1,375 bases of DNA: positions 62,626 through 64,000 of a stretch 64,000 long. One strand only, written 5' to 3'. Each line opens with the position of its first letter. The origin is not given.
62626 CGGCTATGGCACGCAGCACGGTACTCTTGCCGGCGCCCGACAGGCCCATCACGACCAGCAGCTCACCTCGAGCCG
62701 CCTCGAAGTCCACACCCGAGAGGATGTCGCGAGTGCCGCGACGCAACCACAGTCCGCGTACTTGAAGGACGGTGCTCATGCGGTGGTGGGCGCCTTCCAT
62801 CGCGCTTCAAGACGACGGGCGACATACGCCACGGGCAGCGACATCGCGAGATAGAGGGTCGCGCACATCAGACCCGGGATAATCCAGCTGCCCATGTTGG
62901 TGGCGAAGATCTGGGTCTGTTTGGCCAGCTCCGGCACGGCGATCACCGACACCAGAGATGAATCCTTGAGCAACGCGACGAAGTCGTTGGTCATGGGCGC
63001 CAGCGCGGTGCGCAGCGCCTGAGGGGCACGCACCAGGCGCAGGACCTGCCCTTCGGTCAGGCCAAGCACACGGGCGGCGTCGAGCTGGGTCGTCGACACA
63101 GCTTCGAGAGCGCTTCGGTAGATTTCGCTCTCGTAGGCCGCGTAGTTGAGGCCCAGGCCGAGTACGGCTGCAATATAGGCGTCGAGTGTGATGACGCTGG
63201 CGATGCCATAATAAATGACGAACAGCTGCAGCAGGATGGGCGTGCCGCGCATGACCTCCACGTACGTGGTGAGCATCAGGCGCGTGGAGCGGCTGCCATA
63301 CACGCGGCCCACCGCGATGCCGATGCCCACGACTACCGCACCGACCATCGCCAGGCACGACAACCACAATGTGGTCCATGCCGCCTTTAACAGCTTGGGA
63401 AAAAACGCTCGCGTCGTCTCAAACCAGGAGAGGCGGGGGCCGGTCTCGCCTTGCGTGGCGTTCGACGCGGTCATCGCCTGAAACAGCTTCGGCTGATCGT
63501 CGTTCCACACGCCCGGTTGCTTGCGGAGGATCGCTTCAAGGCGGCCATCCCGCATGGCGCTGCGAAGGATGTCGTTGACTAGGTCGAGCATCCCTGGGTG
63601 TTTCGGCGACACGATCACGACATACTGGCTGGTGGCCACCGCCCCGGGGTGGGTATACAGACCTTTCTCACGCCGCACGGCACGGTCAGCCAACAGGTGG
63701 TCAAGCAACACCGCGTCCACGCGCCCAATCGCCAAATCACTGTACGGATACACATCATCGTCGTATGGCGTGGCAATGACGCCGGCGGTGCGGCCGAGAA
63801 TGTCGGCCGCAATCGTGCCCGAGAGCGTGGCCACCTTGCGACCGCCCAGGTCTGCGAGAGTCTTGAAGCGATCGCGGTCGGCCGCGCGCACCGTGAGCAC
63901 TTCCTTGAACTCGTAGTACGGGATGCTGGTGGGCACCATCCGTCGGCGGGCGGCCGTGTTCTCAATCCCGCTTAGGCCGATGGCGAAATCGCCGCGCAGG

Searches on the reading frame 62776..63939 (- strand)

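Call 42: search_protein_families(library=pfam, proteins=[window:62776-63939:-], max_evalue=0.00001)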
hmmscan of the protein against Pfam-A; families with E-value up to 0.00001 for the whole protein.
window:62776-63939:- (387 aa): 1 family
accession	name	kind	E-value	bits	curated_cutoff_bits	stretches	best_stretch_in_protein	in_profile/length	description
PF00528.27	BPD_transp_1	-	5.9e-20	72.2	26.4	1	204-380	2-181/184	Binding-protein-dependent transport system inner membrane component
